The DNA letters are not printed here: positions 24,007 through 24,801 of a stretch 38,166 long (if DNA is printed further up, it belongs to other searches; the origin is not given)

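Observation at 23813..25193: Reverse-oriented cassette between tail and lysis modules: sigma-r4-like regulator, glycine-zipper/coiled-coil membrane protein and a 108-aa unknown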

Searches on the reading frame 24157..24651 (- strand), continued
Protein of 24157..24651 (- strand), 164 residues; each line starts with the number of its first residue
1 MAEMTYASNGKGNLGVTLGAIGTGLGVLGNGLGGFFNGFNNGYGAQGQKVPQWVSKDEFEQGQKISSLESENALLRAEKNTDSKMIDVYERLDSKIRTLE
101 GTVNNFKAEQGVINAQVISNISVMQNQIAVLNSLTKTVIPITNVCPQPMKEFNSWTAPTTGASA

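Call 25: search_protein_families(library=pfam, proteins=[L044:7605-7871:+, L044:8871-9170:+, L041:7599-7922:+, L041:8908-9384:+, L007:7164-7619:+, L041:9508-9876:+, L041:9921-10814:+, L041:10814-11518:+, L044:8522-8866:+, L041:8574-8906:+], max_evalue=1)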
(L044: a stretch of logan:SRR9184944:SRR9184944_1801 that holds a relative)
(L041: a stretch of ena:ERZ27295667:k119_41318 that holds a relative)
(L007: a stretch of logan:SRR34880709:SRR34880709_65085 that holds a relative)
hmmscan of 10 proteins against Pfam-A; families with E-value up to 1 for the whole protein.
L044:7605-7871:+ (88 aa): 1 family
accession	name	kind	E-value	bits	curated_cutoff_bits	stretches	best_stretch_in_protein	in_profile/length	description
PF13384.12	HTH_23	-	0.035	14.4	24.6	1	28-59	10-41/50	Homeodomain-like domain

L044:8871-9170:+ (99 aa): 2 families
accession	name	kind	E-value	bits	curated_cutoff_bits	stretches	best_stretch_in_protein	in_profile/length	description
PF02915.23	Rubrerythrin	-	0.004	18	22.8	1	11-58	7-53/137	Rubrerythrin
PF08343.15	RNR_N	-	0.01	16.3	29.4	1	15-68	23-76/82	Ribonucleotide reductase N-terminal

L041:7599-7922:+ (107 aa): 0 families

L041:8908-9384:+ (158 aa): 1 family
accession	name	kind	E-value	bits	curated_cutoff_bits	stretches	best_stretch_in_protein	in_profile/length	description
PF04967.18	HTH_10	-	0.03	14.6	23.1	0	80-98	31-49/53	HTH DNA binding domain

L007:7164-7619:+ (151 aa): 1 family
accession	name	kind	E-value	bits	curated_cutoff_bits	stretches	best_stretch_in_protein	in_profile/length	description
PF07374.17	DUF1492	-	0.1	13.2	21.5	1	22-85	32-96/100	Protein of unknown function (DUF1492)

L041:9508-9876:+ (122 aa): 4 families
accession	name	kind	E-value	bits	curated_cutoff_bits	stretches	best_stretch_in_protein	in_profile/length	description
PF05701.16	WEMBL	-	0.036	13.2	35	1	9-79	284-354/562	Weak chloroplast movement under blue light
PF19849.4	DUF6324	-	0.09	13.1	27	1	14-41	30-57/60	Family of unknown function (DUF6324)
PF24922.1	ACBP4_C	-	0.095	13.4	31.2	1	25-89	3-68/105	Acyl-CoA-binding domain-containing protein 4-6, C-terminal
PF06825.17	HSBP1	-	0.18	12.1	28.6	1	55-68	29-42/51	Heat shock factor binding protein 1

L041:9921-10814:+ (297 aa): 2 families
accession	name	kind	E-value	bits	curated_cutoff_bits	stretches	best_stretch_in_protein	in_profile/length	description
PF11026.13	DUF2721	-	0.00097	19.5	28.3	1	122-182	53-115/129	Protein of unknown function (DUF2721)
PF11992.13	TgpA_N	-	0.27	10.6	30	0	149-249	2-105/333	TgpA N-terminal domain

L041:10814-11518:+ (234 aa): 2 families
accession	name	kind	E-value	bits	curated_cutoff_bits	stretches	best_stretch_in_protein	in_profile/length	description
PF06028.17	DUF915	-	0.041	13.7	22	1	75-135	10-64/255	Alpha/beta hydrolase of unknown function (DUF915)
PF07904.18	Eaf7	-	0.45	11.4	22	1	88-148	19-80/97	Chromatin modification-related protein EAF7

L044:8522-8866:+ (114 aa): 0 families

L041:8574-8906:+ (110 aa): 0 families

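Call 31: search_dna_similar(query=window:24157-24651:-, collection=phages, mode=protein, max_evalue=0.001, max_rows=40)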
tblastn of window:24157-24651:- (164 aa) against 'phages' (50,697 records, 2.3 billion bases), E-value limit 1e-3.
Records with a match: 4; places in all: 4; records where one place covers at least 80% of the query: 0.
Best place of each record, by identity: <60% 4.
By first word of the organism name: Bacteroides 3; Bacteriophage 1.
By host as written in the record: Bacteroides thetaiotaomicron VPI-5489 1; Bacteroides thetaiotaomicron VPI-5490 1; Bacteroides thetaiotaomicron VPI-5485 1; - 1.
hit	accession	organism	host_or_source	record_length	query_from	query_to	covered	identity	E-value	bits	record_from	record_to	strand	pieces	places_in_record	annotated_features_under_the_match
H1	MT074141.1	Bacteroides phage DAC22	Bacteroides thetaiotaomicron VPI-5489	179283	60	155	59%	25.0%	2e-4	46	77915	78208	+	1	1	hypothetical protein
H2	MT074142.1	Bacteroides phage DAC23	Bacteroides thetaiotaomicron VPI-5490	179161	60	155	59%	25.0%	2e-4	46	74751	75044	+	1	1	hypothetical protein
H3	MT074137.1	Bacteroides phage DAC16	Bacteroides thetaiotaomicron VPI-5485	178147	60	155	59%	25.0%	2e-4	46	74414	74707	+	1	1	hypothetical protein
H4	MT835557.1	Bacteriophage sp.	human fecal samples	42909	126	162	23%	46.3%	5e-5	48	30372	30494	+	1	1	record has no annotation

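Call 32: search_dna_similar(query=window:24157-24651:-, collection=plasmids, mode=protein, max_evalue=0.001, max_rows=20)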
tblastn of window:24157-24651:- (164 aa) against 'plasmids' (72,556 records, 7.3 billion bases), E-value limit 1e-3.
No match.

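Call 40: predict_structure(alignment_id=A1)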
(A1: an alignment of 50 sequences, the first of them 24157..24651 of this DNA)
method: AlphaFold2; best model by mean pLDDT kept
length: 164 residues; sequences in the alignment: 50
mean_pLDDT: 64.4   pTM: 0.29
mean pLDDT of the five models: 64.4, 62.7, 61.7, 58.5, 58.3
residues with pLDDT >= 90: 3; 70-90: 71; 50-70: 48; < 50: 42
segments of 3 or more residues with pLDDT < 50: 1-13, 24-27, 37-50
pLDDT, mean of each block of 10 residues (from residue 1): 42 49 49 47 43 67 76 79 86 89 87 79 76 58 54 56 46
secondary structure, 60 per line:
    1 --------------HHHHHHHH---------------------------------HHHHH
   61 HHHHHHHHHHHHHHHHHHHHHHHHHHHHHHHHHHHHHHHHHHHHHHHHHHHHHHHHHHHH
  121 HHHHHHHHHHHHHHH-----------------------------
elements in order: H15-22 H56-135

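Call 48: search_protein_families(library=pfam, proteins=[L043:4213-4689:+, L030:6618-7085:+, L039:6964-7662:+, L017:6989-7300:+, L018:1193-1498:+, L041:10811-11518:+, L015:2099-2473:+, L022:6979-7278:+, L017:8876-9175:+, L014:6459-6824:+], max_evalue=0.05)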
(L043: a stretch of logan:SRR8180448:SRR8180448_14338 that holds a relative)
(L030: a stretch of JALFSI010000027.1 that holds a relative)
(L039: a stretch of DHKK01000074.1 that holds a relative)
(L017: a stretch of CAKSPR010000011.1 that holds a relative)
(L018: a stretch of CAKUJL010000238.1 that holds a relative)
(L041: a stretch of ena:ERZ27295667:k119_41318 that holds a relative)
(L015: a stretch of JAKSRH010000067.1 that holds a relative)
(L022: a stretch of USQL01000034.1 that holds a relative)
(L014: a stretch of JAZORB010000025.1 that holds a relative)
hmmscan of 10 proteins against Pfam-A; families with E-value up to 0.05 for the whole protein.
L043:4213-4689:+ (158 aa): 1 family
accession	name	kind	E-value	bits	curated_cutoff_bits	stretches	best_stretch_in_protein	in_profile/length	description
PF04967.18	HTH_10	-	0.03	14.6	23.1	0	80-98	31-49/53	HTH DNA binding domain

L030:6618-7085:+ (155 aa): 1 family
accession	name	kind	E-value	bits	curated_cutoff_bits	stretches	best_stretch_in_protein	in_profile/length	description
PF25223.1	DUF7841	-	4.1e-24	85.5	25.2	1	47-149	11-113/114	Domain of unknown function (DUF7841)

L039:6964-7662:+ (232 aa): 2 families
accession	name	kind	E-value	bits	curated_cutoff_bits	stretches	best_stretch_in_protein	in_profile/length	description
PF01510.30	Amidase_2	-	9.7e-18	65.2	26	1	21-153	4-131/131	N-acetylmuramoyl-L-alanine amidase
PF18847.6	LPD29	-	0.014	16.5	27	0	117-145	2-30/93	Large polyvalent protein associated domain 29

L017:6989-7300:+ (103 aa): 1 family
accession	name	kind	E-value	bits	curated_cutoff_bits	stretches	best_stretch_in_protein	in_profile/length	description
PF19622.4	DUF6127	-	0.023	15.2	27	1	27-50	15-38/63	Family of unknown function (DUF6127)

L018:1193-1498:+ (101 aa): 1 family
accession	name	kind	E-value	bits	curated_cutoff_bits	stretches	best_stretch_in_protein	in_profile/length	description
PF04531.18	Phage_holin_1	-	5.2e-25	88.2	22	1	11-97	1-82/82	Bacteriophage holin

L041:10811-11518:+ (235 aa): 1 family
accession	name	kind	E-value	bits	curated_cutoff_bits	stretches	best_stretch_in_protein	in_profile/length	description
PF06028.17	DUF915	-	0.042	13.6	22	0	76-136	10-64/255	Alpha/beta hydrolase of unknown function (DUF915)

L015:2099-2473:+ (124 aa): 1 family
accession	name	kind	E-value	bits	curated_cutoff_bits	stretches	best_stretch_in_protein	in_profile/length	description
PF12673.12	SipL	-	0.0042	17.7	23.6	0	2-61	1-51/78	SipL, SPOCS domain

L022:6979-7278:+ (99 aa): 7 families
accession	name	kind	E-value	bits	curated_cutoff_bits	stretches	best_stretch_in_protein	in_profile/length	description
PF23991.1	DUF7310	-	0.0021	18.9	40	1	2-50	24-72/83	Coiled-coil region of unknown function (DUF7310)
PF09769.14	ApoO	-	0.0047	17.3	31.4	1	27-95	16-85/131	Apolipoprotein O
PF24073.1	DUF7365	-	0.007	16.9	27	0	10-50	49-89/101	Coiled-coil region of unknown function (DUF7365)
PF10779.14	XhlA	-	0.013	16.1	34.7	0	6-32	2-28/67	Haemolysin XhlA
PF10046.14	BLOC1_2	-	0.02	15.7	33.4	1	13-65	32-84/96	Biogenesis of lysosome-related organelles complex-1 subunit 2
PF12325.13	TMF_TATA_bd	-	0.024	15.2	29.1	1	13-67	55-106/115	TATA element modulatory factor 1 TATA binding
PF19111.5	DUF5798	-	0.025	15.2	27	0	30-66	20-56/89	Family of unknown function (DUF5798)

L017:8876-9175:+ (99 aa): 0 families

L014:6459-6824:+ (121 aa): 2 families
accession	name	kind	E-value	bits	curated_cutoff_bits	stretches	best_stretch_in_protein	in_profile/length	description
PF17198.9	AveC_like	-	0.017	15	26.6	1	30-97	45-120/234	Spirocyclase AveC-like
PF09991.14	DUF2232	-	0.019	14.6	27.8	1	42-112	11-80/290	Predicted membrane protein (DUF2232)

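Call 60: find_encoding_contigs(protein=P0006, flank=7000, max_places=3)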
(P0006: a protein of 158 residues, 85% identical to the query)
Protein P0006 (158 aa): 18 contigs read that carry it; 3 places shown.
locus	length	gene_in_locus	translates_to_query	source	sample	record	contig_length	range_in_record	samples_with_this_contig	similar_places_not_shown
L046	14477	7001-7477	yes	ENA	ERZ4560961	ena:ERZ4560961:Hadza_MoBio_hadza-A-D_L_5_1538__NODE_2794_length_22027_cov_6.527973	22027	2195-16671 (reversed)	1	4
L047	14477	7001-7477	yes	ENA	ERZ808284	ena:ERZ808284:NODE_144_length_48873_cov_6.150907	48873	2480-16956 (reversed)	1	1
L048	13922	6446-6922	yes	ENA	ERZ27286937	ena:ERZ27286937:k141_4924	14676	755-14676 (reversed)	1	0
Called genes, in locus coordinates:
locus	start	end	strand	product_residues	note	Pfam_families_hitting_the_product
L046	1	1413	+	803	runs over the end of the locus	-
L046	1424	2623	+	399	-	-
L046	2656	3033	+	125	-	-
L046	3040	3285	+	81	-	-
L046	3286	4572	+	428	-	-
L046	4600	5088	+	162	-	-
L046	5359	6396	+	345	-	PF00078:RVT_1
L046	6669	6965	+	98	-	-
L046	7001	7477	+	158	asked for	-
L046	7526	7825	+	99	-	-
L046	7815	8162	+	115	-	-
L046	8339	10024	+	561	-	-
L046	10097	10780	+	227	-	-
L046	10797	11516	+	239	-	-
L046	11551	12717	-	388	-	PF14659:Phage_int_SAM_3 (weak), PF00589:Phage_integrase (weak)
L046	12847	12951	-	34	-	-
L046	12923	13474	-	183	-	-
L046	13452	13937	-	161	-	-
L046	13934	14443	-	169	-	-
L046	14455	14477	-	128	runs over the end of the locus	-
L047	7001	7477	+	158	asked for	-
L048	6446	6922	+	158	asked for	-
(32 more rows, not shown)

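Call 61: find_encoding_contigs(protein=P0012, flank=7000, max_places=3)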
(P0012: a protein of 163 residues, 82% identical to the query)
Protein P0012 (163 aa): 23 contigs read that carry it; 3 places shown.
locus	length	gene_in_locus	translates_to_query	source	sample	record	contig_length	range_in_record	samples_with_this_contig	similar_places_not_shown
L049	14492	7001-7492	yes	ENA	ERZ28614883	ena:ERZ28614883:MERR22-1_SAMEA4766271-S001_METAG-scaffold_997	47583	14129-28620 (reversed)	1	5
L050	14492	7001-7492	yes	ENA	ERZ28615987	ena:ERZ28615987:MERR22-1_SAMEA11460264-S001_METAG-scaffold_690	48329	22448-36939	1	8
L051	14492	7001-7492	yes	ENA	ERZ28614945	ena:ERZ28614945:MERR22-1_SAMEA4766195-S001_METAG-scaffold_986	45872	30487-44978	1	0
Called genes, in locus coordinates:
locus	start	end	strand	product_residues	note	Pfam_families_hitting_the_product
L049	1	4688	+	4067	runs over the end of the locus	PF18798:LPD3, PF18760:ART-PolyVal, PF13151:DUF3990 (faint), PF18760:ART-PolyVal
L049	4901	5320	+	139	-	-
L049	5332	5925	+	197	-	-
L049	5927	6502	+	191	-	-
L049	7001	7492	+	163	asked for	-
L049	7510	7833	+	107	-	-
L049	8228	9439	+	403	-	PF13102:Phage_int_SAM_5 (weak), PF00589:Phage_integrase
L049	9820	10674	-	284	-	-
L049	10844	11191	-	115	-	-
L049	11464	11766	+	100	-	-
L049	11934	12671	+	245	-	PF09588:YqaJ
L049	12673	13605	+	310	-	PF07083:DUF1351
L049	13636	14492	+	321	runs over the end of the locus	PF03837:RecT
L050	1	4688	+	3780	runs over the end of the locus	PF18798:LPD3, PF13151:DUF3990 (faint), PF18760:ART-PolyVal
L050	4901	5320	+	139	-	-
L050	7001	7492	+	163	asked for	-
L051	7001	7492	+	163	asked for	-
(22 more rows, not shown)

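Call 67: fold_search(model_id=the predicted structure, library=viral)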
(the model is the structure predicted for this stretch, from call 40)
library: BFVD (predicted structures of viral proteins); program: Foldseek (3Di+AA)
matches with E <= 10: 11; with E <= 0.001: 0
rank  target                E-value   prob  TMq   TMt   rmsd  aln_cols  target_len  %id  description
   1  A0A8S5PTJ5            2.9e-03  1.00  0.42  0.51  18.5       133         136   30  Uncharacterized protein (Fragment) [Myoviridae sp. ctzS633]
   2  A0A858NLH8            2.7e+00  0.10  0.26  0.32  12.1       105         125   19  (no name in the UniProt tables at hand)
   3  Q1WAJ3                4.2e+00  0.05  0.26  0.15  26.6       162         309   17  34 kDa protein [White ash mosaic virus]
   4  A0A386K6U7            4.5e+00  0.06  0.27  0.18  22.2       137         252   18  Uncharacterized protein [Dickeya phage vB_DsoM_JA11]
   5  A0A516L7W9            5.3e+00  0.03  0.19  0.12  20.9       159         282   18  (no name in the UniProt tables at hand)
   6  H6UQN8                6.6e+00  0.04  0.13  0.20   9.4        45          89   20  Genome polyprotein (Fragment) [Plum pox virus]
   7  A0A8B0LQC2            7.1e+00  0.04  0.25  0.30  33.2       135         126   21  Uncharacterized protein [uncultured archaeal virus]
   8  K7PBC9                7.1e+00  0.02  0.11  0.04  17.1        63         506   21  Protein ORF60 [Cyprinid herpesvirus 1]
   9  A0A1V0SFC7            7.7e+00  0.07  0.41  0.19  13.2       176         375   18  RING domain protein [Hokovirus HKV1]
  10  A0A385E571            7.7e+00  0.06  0.26  0.36  22.8        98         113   13  (no name in the UniProt tables at hand)
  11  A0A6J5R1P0            8.9e+00  0.01  0.21  0.04  39.7       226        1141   12  Phage tail tape measure protein [uncultured Caudovirales phage]

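Call 72: search_solved_structures(query=A5, max_evalue=1)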
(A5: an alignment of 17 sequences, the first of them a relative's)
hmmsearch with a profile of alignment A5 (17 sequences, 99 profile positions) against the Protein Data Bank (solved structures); distinct sequences matched with E-value up to 1: 185 (the best 60 are shown).
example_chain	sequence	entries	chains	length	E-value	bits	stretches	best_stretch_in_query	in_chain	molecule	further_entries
3qhb_A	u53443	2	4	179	4.2e-10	43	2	13-61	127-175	Symerythrin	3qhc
3sid_A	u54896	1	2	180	4.5e-10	42.9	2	13-61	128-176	Symerythrin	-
1j30_A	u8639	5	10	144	2.9e-08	37.1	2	20-60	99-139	144aa long hypothetical rubrerythrin | Sulerythrin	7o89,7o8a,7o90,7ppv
7ppt_A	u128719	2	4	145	3e-08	37.1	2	20-60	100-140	Sulerythrin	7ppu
7o8d_A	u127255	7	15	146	3e-08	37.1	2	20-60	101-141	Sulerythrin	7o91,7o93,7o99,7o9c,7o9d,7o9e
9s4o_A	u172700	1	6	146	3.1e-08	37.1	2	20-60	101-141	Sulerythrin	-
9qq4_A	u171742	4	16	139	2e-07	34.5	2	2-59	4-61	Bacterioferritin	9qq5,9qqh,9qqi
7y6f_A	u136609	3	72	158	4.7e-07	33.2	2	4-56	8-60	Bacterioferritin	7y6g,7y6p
8jax_A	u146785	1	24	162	5.1e-07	33.1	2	4-56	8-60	Bacterioferritin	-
9s59_A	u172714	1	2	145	5.4e-07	33.1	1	20-60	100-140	Sulerythrin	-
9s4p_A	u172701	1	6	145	5.4e-07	33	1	20-60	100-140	Sulerythrin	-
9s3w_A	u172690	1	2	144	5.6e-07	33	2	20-60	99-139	Sulerythrin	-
9s4r_A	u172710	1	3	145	5.7e-07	33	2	20-60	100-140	Sulerythrin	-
5xx9_A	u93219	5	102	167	5.8e-07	33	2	4-56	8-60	Bacterioferritin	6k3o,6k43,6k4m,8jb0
3bkn_A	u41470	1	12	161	6.1e-07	32.9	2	4-56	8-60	Bacterioferritin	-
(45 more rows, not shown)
